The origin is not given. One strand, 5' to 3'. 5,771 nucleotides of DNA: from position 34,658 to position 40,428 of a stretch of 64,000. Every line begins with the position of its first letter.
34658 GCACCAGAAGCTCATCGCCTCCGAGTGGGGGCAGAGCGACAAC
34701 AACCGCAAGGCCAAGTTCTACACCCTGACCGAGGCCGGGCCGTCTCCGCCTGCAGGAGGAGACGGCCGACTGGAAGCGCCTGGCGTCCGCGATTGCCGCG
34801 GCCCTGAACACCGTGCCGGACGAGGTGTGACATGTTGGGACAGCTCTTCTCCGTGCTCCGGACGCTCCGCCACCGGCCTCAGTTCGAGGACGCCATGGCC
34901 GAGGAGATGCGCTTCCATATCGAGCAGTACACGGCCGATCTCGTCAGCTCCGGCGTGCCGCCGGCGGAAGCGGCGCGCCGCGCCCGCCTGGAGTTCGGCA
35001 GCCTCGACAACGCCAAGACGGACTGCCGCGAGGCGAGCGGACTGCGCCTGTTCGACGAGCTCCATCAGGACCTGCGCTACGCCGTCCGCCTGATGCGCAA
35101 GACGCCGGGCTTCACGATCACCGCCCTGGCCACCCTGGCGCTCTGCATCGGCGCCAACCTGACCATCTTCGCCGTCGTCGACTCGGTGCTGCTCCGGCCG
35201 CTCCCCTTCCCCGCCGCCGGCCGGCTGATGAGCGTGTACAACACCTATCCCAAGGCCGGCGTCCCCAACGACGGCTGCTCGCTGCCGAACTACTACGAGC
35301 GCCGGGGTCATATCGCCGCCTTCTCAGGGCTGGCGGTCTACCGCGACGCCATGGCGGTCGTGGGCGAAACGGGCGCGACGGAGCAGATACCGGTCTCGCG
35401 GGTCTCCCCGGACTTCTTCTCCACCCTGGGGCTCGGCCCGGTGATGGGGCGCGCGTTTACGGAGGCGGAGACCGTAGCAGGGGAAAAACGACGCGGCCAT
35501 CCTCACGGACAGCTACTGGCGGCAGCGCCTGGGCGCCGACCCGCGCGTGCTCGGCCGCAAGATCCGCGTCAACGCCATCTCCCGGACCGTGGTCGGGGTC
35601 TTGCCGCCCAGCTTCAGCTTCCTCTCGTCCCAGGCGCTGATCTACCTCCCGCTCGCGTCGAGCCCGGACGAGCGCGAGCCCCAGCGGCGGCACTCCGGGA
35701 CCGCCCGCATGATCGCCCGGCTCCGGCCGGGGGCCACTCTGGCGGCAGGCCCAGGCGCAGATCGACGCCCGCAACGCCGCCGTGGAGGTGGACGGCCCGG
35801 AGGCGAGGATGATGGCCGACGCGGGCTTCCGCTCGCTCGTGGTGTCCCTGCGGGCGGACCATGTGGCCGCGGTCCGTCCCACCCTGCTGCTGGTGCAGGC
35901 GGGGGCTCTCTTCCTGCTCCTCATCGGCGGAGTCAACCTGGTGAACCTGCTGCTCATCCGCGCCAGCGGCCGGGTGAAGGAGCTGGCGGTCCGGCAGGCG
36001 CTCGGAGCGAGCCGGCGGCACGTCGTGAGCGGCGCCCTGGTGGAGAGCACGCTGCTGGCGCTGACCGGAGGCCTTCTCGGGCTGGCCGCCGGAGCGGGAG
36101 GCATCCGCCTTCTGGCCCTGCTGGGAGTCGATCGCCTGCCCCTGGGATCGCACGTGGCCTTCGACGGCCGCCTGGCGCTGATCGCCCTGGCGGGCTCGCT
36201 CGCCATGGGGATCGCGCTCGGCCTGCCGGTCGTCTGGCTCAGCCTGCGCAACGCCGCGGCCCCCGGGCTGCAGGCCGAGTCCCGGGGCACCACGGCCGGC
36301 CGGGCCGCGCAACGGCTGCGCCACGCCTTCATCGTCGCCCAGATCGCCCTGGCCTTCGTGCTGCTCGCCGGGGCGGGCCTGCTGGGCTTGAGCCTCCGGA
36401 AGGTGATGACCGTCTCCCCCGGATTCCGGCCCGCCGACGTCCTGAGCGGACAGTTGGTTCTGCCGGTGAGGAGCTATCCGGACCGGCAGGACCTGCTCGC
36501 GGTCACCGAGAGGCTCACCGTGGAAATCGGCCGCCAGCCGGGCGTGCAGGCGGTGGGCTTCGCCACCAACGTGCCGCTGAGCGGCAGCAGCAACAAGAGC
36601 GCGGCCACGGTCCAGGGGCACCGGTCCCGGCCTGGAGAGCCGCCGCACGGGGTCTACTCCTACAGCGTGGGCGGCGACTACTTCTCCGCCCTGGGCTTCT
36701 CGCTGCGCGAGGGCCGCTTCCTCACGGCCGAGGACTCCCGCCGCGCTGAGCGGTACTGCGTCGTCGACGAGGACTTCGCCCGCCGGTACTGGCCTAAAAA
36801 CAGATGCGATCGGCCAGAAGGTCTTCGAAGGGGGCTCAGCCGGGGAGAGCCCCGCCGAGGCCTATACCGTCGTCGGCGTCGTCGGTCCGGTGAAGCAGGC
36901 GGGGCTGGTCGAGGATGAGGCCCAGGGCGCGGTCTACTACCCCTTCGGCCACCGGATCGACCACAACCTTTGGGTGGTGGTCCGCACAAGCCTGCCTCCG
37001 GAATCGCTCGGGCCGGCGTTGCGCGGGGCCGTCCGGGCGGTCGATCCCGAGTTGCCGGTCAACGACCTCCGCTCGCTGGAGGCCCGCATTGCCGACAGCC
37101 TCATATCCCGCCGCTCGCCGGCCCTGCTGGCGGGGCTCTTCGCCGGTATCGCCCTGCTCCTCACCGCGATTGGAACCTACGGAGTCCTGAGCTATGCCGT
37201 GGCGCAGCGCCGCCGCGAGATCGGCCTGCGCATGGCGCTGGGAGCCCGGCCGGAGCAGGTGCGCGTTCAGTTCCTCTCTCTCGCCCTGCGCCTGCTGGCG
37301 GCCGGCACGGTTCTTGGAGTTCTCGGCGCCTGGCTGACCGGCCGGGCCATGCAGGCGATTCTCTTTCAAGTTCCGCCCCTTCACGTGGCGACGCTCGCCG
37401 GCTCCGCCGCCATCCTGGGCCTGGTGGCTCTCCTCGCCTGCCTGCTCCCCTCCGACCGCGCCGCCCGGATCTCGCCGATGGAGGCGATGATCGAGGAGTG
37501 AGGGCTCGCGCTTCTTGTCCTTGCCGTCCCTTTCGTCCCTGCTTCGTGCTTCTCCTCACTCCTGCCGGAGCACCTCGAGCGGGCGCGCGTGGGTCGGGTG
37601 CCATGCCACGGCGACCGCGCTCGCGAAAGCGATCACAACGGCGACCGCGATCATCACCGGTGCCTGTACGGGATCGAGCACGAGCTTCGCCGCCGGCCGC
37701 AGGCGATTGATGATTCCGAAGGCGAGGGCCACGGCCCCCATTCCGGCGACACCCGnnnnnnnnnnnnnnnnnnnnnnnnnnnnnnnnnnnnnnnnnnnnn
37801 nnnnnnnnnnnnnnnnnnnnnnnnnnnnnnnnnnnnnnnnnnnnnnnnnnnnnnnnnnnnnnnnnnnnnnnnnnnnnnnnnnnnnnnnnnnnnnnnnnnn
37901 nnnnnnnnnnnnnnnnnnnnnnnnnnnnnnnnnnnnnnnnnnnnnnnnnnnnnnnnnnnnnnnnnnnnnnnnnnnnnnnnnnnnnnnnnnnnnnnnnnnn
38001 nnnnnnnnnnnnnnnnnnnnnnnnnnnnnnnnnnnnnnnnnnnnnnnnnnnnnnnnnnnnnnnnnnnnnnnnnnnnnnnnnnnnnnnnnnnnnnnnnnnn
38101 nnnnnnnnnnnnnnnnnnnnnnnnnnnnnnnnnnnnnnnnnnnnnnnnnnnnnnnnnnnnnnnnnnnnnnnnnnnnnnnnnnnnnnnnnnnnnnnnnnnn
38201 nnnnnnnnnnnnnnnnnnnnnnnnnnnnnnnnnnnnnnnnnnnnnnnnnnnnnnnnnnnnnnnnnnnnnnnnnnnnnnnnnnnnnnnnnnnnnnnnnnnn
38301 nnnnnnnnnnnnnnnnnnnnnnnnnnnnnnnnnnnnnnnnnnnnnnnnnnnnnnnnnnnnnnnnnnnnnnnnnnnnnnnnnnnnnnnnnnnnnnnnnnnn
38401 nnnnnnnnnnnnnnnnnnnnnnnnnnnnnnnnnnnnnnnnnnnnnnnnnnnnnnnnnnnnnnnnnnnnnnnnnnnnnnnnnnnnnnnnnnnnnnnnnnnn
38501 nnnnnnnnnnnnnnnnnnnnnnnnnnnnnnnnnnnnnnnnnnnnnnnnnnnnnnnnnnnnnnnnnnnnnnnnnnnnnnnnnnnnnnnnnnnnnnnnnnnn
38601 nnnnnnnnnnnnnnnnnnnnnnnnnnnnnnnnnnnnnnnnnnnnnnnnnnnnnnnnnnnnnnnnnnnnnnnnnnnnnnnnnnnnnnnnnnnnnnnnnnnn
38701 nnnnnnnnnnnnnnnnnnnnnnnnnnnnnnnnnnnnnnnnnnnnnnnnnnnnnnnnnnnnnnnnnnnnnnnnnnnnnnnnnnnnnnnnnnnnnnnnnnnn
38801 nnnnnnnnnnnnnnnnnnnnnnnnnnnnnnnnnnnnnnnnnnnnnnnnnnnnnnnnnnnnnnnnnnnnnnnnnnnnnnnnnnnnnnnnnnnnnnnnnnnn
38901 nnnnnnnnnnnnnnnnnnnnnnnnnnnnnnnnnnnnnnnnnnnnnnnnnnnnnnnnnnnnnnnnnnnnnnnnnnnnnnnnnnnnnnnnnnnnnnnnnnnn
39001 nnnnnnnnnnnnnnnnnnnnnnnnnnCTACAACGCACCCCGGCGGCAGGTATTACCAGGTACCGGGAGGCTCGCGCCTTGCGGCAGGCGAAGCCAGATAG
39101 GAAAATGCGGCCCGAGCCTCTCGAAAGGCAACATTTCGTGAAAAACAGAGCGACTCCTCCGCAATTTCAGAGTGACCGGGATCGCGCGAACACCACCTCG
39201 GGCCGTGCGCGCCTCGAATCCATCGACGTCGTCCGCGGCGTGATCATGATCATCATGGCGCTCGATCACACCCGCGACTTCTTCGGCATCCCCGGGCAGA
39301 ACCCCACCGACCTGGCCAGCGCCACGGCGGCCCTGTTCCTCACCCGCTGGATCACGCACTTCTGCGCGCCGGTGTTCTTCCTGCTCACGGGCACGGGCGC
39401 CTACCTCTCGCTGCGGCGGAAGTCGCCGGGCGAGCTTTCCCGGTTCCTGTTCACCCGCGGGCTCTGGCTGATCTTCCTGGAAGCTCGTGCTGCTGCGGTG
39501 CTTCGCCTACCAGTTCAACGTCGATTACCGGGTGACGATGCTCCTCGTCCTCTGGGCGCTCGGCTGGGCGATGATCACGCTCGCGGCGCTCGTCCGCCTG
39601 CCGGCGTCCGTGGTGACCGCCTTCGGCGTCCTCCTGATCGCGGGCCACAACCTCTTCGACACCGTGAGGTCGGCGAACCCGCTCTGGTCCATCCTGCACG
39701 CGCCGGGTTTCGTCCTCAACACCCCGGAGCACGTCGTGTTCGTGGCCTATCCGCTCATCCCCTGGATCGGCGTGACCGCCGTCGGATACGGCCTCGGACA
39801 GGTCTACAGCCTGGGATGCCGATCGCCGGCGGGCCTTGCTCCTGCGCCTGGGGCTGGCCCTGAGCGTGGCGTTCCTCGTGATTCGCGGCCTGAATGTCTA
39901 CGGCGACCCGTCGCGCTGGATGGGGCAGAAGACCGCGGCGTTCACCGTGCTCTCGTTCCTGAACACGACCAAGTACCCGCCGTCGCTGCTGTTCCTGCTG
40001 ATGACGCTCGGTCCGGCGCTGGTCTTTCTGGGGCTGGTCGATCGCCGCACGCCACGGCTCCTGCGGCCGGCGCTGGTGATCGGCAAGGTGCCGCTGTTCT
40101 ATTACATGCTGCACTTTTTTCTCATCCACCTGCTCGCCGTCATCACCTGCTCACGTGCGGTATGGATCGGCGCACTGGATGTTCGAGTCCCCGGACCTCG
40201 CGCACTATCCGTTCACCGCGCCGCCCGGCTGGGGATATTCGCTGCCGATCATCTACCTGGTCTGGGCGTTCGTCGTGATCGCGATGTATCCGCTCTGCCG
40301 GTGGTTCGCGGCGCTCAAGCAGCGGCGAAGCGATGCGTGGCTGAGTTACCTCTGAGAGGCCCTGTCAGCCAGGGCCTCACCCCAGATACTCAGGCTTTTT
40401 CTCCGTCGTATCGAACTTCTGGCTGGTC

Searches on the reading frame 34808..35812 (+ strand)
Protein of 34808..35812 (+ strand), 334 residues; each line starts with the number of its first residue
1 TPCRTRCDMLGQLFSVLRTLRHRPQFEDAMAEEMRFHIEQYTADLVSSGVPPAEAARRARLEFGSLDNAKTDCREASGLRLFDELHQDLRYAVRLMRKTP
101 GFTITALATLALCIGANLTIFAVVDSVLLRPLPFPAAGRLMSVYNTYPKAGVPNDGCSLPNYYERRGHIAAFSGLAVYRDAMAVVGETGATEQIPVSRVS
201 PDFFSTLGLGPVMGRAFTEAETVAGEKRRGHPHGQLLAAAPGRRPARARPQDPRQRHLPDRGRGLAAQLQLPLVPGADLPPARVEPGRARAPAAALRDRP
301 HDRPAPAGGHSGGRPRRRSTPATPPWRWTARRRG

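Call 54: search_protein_families(library=pfam, proteins=[window:34808-35812:+], max_evalue=0.001)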
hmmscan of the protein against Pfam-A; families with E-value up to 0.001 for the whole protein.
window:34808-35812:+ (334 aa): 1 family
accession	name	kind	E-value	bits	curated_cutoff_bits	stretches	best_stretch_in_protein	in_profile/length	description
PF12704.14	MacB_PCD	-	1.9e-06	28.8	27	1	103-225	1-119/207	MacB-like periplasmic core domain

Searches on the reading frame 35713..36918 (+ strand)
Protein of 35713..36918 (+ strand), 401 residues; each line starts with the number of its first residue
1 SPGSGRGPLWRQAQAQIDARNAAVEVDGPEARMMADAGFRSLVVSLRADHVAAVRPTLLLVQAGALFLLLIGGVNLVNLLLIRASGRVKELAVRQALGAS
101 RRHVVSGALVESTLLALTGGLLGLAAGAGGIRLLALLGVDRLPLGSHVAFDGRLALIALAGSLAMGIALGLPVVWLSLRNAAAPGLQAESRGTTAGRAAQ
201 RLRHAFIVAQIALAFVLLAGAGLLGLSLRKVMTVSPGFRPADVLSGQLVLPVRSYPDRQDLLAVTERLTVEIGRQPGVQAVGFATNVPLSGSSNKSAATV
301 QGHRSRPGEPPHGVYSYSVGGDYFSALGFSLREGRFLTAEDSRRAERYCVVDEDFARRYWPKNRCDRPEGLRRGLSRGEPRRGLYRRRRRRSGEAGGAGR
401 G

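Call 54: search_protein_families(library=pfam, proteins=[window:35713-36918:+], max_evalue=0.001)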
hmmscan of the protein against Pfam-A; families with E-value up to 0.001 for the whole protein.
window:35713-36918:+ (401 aa): 2 families
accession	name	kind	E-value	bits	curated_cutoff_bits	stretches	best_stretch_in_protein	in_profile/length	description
PF02687.27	FtsX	-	1.3e-12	48.3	25.5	1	65-181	4-115/120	FtsX-like permease C-terminal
PF12704.14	MacB_PCD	-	6.1e-07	30.4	27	1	271-360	61-134/207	MacB-like periplasmic core domain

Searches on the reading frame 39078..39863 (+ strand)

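Call 72: search_protein_families(library=pfam, proteins=[window:39078-39863:+], max_evalue=0.001)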
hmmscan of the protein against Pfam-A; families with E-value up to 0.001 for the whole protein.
window:39078-39863:+ (261 aa): 2 families
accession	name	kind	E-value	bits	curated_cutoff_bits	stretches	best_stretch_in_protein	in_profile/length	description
PF01757.29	Acyl_transf_3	-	8.2e-07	28.8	31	1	47-132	2-80/326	Acyltransferase domain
PF07786.18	HGSNAT_cat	-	2e-05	24.7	22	1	45-130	1-78/222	Heparan-alpha-glucosaminide N-acetyltransferase, catalytic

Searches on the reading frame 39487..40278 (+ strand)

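Call 72: search_protein_families(library=pfam, proteins=[window:39487-40278:+], max_evalue=0.001)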
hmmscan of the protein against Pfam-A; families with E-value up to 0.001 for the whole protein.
window:39487-40278:+ (263 aa): 1 family
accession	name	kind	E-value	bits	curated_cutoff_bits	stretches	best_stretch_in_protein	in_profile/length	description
PF07786.18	HGSNAT_cat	-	2.2e-06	27.8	22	1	21-108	103-185/222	Heparan-alpha-glucosaminide N-acetyltransferase, catalytic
